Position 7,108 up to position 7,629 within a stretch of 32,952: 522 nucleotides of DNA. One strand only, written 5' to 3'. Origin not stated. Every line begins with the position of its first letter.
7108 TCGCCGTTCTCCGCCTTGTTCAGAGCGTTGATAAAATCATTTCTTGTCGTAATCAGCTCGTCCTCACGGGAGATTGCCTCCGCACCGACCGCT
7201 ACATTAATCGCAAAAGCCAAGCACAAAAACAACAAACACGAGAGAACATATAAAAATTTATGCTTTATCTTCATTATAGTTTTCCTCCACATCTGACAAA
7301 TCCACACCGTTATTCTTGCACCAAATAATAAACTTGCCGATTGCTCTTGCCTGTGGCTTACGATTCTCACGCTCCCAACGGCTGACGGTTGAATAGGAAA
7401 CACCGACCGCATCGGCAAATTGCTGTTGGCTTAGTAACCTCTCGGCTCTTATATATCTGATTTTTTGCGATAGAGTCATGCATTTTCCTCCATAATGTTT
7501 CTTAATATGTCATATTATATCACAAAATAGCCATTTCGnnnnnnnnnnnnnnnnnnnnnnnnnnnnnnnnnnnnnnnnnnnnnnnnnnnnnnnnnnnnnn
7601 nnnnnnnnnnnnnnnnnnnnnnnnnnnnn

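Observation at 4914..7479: XRE HTH gene overlapping a membrane-tethered LuxR-type regulator with a large extracytoplasmic beta-helix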

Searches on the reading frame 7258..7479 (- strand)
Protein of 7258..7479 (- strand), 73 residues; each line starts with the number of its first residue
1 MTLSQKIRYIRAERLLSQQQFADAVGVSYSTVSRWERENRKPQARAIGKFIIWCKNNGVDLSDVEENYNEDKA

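Call 4: search_protein_families(library=pfam, proteins=[window:7258-7479:-], max_evalue=0.1)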
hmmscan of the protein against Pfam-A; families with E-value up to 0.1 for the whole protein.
window:7258-7479:- (73 aa): 16 families
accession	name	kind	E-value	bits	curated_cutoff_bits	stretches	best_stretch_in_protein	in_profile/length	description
PF01381.28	HTH_3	-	1.2e-10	41.7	23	1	7-47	1-41/55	Helix-turn-helix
PF13560.12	HTH_31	-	1.3e-06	29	27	1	3-48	2-48/64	Helix-turn-helix domain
PF22495.2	HTH_92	-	6.8e-05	22.5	27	1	9-43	2-36/45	RsaL-like HTH domain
PF13384.12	HTH_23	-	0.00032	20.9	24.6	1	14-37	15-39/50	Homeodomain-like domain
PF12844.13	HTH_19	-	0.0014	18.9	30.2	1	5-62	2-56/64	Helix-turn-helix domain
PF13518.12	HTH_28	-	0.002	18.6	25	1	16-40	13-37/52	Helix-turn-helix domain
PF05269.17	Phage_CII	-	0.0021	18.7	21.3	1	15-39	23-47/91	Bacteriophage CII protein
PF13443.12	HTH_26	-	0.0025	18.5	22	1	6-39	1-34/63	Cro/C1-type HTH DNA-binding domain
PF00356.27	LacI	-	0.0054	16.9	27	1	22-35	6-19/46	Bacterial regulatory proteins, lacI family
PF00376.29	MerR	-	0.0055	16.9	28.2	1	20-43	4-27/38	MerR family regulatory protein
PF13545.12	HTH_Crp_2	-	0.0056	17.1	27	1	15-34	22-41/70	Crp-like helix-turn-helix domain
PF07022.19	Phage_CI_repr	-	0.011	16.5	22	1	17-43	14-40/65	Bacteriophage CI repressor helix-turn-helix domain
PF14549.12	P22_Cro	-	0.017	15.3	30.2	1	18-46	12-38/60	DNA-binding transcriptional regulator Cro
PF20432.4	Xre-like-HTH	-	0.025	15.3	25.8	1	16-40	24-47/63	Antitoxin Xre-like helix-turn-helix domain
PF08822.17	DUF1804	-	0.031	14.6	29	1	6-41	10-45/164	Protein of unknown function (DUF1804)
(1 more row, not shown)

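Call 35: search_protein_families(library=ncbifam, proteins=[window:7258-7479:-], max_evalue=0.01)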
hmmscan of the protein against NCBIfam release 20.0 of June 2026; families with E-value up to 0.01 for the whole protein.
window:7258-7479:- (73 aa): 14 families
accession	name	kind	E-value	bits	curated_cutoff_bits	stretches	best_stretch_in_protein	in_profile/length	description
NF041951.1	phage_RstR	subfamily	6.4e-09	36.1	80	1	1-49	1-49/108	RstR family transcriptional repressor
NF007257.0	PRK09706.1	subfamily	1.7e-08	34.4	101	1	2-46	5-49/135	transcriptional repressor DicA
TIGR03830.1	CxxCG_CxxCG_HTH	subfamily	2.3e-07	30.6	61.8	1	4-45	67-108/127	type II TA system antitoxin MqsA family protein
TIGR03070.1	couple_hipB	subfamily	1.1e-06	28.5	71.65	1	3-38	3-38/58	type II toxin-antitoxin system Y4mF family antitoxin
NF041265.1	NadS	equivalog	2.9e-06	27.5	60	1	7-46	35-74/94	NadS family protein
NF007481.0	PRK10072.1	equivalog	0.00043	20.7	110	1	7-45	38-76/96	HTH-type transcriptional regulator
NF040522.1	VC1465_fam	subfamily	0.00056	20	70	1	10-38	4-32/111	VC1465 family Xer recombination activation factor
NF047948.1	male_kill_WMK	equivalog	0.00091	18.8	300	1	3-41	6-44/300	WO male-killing family protein Wmk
TIGR00270.2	TIGR00270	equivalog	0.001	18.9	110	1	5-48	78-121/159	multiprotein bridging factor aMBF1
NF047542.1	telomere_Tap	equivalog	0.001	17.9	600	1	9-45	24-60/695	telomere-associated protein Tap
NF041575.1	antitoxPezA_Strep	equivalog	0.0017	18.4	290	1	4-43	3-42/158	type II toxin-antitoxin system antitoxin PezA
NF047593.1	IS66_ISAeme5_TnpA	equivalog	0.002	18.6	28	0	16-44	18-46/79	IS66 family insertion sequence element accessory protein TnpA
NF007271.0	PRK09726.1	equivalog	0.0038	17.2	79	1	3-46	13-56/88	type II toxin-antitoxin system antitoxin HipB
NF003162.0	PRK04140.1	equivalog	0.0051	15.9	263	1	5-43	129-167/317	transcriptional regulator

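Call 77: search_protein_families(library=padloc, proteins=[window:7258-7479:-], max_evalue=0.001)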
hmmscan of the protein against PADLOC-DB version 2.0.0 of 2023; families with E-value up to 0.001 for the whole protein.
window:7258-7479:- (73 aa): 13 families
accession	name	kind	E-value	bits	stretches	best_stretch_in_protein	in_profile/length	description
PDLC04133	mad1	-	1.8e-07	29.4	1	13-51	3-40/60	mads_1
PDLC02926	HTH_VI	-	3.7e-07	28.3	1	3-49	2-48/92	-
PDLC03951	RmrA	-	7.6e-07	26.4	1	4-49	10-55/400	-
PDLC03954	RmrA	-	2.5e-06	24.6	1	4-49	12-57/380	-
PDLC03956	RmrA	-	1e-05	22.8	1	11-48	18-55/399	-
PDLC03947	RmrA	-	1.3e-05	22.2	1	3-50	12-59/383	-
PDLC03948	RmrA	-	1.4e-05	22.2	1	5-49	11-55/397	-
PDLC03669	Control_protein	-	1.8e-05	22.9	1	11-63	18-70/96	control protein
PDLC03949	RmrA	-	2.3e-05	21.5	1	4-49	4-49/363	-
PDLC03952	RmrA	-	8.5e-05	19.6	1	5-47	25-67/395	-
PDLC03946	RmrA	-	0.00033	17.5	1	4-50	4-50/357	-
PDLC03665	Control_protein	-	0.00063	18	1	3-64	9-68/77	control protein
PDLC04142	capH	-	0.00077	18.5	1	2-47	6-51/103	capH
